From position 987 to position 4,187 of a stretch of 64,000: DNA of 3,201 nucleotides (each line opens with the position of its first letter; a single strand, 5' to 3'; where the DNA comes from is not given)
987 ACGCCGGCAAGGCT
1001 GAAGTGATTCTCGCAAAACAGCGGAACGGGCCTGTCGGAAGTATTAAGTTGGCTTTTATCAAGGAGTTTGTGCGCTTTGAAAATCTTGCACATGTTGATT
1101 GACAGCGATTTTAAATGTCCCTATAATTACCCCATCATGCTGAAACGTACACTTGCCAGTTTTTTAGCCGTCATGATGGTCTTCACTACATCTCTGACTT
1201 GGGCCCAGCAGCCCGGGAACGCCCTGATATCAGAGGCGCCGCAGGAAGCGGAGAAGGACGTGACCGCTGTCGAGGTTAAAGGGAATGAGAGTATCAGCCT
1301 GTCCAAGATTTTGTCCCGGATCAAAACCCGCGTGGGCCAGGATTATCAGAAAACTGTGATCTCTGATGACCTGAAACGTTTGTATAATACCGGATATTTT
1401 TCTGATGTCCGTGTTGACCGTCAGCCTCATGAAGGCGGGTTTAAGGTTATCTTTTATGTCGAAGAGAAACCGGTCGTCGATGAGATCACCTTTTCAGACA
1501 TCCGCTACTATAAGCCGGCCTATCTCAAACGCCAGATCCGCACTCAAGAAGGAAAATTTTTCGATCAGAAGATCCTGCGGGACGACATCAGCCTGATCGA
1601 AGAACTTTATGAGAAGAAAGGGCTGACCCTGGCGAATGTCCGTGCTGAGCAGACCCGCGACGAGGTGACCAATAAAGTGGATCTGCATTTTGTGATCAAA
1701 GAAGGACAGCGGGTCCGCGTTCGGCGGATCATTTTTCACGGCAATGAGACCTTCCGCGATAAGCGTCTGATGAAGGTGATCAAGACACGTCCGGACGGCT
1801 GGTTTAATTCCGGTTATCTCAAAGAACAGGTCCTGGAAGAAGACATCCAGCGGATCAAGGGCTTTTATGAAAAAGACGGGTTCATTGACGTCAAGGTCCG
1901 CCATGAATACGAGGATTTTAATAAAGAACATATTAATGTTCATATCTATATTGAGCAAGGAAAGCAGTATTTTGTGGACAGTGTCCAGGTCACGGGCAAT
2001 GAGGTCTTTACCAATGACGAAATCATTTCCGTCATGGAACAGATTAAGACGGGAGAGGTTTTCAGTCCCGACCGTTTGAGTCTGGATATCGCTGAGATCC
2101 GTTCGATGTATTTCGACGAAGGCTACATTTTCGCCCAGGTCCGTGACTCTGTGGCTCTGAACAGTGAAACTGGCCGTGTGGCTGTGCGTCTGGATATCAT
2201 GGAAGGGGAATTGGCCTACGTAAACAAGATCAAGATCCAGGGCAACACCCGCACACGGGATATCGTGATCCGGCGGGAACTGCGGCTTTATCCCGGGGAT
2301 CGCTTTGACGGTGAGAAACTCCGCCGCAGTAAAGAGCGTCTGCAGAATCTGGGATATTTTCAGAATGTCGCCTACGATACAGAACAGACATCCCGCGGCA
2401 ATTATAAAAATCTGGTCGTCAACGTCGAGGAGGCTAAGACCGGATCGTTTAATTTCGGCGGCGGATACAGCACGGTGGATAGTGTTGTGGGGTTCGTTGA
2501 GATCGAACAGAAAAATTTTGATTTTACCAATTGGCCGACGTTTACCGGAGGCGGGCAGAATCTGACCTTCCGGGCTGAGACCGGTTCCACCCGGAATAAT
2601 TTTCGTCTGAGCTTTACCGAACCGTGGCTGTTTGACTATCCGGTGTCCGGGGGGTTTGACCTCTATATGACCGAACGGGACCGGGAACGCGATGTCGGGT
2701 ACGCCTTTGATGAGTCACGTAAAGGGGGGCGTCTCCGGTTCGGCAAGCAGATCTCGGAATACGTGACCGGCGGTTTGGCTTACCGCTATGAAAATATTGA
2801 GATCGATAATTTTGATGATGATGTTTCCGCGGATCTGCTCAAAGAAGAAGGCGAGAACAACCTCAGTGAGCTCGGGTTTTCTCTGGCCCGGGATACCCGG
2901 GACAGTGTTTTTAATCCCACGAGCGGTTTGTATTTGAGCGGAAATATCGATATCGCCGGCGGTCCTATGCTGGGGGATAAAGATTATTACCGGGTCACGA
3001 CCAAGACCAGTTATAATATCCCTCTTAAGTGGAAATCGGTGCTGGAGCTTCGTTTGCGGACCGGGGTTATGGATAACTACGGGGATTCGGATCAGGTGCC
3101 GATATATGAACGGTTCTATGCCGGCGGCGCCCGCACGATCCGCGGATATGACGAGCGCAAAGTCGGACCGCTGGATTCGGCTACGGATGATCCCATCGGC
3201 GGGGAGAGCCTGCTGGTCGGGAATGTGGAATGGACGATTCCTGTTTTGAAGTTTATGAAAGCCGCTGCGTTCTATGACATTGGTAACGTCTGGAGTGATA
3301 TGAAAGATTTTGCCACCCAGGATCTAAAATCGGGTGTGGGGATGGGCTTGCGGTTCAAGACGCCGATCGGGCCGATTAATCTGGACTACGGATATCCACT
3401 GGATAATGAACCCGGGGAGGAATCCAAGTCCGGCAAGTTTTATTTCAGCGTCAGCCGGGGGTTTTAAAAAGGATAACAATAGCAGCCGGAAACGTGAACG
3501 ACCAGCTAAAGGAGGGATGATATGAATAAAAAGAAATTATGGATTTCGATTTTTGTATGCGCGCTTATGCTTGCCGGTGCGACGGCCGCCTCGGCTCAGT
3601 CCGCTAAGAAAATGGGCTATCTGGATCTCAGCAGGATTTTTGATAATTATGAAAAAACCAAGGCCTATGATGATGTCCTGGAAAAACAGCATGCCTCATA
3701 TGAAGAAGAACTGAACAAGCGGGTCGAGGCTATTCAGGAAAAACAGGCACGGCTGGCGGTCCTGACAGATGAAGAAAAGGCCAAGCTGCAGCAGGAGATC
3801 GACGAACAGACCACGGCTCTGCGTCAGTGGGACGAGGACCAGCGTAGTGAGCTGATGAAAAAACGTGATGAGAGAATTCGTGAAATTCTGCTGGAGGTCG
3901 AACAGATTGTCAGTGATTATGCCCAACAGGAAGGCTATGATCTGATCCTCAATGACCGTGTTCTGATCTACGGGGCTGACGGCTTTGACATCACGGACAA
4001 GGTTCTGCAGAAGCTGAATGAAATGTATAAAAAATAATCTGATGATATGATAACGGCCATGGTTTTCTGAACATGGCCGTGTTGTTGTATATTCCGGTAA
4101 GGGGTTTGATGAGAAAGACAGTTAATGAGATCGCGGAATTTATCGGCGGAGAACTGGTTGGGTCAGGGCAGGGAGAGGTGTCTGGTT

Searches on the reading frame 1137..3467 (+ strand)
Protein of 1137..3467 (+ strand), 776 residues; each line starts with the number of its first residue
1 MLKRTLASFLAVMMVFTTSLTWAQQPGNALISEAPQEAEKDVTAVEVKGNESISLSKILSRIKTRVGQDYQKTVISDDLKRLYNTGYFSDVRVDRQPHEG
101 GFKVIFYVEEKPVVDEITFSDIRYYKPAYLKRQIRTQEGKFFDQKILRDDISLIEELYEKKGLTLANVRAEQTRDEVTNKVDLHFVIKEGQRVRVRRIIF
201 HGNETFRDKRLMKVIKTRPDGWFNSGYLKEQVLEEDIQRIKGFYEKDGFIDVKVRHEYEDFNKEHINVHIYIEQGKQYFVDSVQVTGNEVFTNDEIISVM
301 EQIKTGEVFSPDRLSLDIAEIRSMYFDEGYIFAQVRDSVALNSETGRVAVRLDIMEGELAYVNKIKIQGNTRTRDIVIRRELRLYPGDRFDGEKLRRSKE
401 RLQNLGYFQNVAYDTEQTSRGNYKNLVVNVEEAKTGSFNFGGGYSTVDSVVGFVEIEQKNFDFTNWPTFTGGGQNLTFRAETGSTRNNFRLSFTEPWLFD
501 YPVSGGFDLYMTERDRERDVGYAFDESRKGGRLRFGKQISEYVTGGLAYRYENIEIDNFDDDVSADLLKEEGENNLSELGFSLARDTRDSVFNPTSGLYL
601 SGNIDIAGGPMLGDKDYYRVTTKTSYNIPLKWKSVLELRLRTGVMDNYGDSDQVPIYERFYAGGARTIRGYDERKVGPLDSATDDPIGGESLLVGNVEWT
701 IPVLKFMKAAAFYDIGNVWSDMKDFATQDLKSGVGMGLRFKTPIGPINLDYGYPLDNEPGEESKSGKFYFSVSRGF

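Call 83: find_encoding_contigs(protein=window:1137-3467:+, flank=10000, max_places=3)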
Protein window:1137-3467:+ (776 aa): no gene with exactly this product is on record in the collection.

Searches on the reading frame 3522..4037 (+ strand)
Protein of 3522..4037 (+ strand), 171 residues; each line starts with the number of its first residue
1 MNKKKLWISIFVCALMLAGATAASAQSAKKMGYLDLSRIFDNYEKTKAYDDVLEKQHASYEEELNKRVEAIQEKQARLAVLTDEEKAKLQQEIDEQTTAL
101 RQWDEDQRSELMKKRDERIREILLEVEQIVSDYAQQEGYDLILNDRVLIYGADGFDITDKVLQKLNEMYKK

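Call 40: find_encoding_contigs(protein=window:3522-4037:+, flank=10000, max_places=10)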
Protein window:3522-4037:+ (171 aa): 2 contigs read that carry it; 2 places shown.
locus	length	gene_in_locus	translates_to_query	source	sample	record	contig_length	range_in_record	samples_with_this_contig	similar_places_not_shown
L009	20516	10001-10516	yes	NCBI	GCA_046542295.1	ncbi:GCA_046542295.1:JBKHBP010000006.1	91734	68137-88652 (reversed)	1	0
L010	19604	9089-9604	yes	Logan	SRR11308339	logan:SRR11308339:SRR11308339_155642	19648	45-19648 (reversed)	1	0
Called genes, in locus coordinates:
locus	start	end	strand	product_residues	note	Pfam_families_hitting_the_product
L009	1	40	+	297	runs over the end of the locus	PF00288:GHMP_kinases_N, PF08544:GHMP_kinases_C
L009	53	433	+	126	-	PF04026:SpoVG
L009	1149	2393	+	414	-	PF00483:NTP_transferase, PF01128:IspD, PF02348:CTP_transf_3 (faint), PF12804:NTP_transf_3, PF25084:LbH_EIF2B (faint), PF00132:Hexapep, PF25087:GMPPB_C (weak), PF14602:Hexapep_2 (weak)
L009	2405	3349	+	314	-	PF13793:Pribosyltran_N, PF00156:Pribosyltran, PF14572:Pribosyl_synth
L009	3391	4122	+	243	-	PF01386:Ribosomal_L25p, PF14693:Ribosomal_TL5_C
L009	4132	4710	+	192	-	PF01195:Pept_tRNA_hydro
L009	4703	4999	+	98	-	PF01250:Ribosomal_S6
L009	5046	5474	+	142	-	PF00436:SSB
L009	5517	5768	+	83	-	PF01084:Ribosomal_S18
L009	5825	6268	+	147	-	PF01281:Ribosomal_L9_N, PF03948:Ribosomal_L9_C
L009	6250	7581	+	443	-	PF00772:DnaB, PF06745:ATPase (faint), PF13481:AAA_25, PF03796:DnaB_C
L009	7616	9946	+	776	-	PF07244:POTRA, PF08479:POTRA_2 (faint), PF07244:POTRA, PF01103:Omp85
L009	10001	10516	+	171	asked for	PF03938:OmpH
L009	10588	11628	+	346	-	PF04613:LpxD, PF25084:LbH_EIF2B (faint), PF00132:Hexapep, PF25087:GMPPB_C (weak), PF00132:Hexapep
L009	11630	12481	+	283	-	PF03331:LpxC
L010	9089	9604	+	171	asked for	PF03938:OmpH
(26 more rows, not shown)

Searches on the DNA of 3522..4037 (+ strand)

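Call 78: search_rna_families(sources=[L009, L011], threshold=gathering)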
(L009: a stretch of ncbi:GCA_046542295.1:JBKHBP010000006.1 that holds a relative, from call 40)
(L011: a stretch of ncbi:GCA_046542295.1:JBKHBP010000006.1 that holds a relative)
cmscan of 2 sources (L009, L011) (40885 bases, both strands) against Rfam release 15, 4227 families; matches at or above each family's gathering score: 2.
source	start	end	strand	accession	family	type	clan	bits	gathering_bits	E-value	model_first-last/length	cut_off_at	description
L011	12647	12720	+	RF00005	tRNA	Gene; tRNA;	CL00001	66.5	29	1.8e-12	1-71/71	no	tRNA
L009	518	589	+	RF00005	tRNA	Gene; tRNA;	CL00001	55.8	29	1.6e-09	1-71/71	no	tRNA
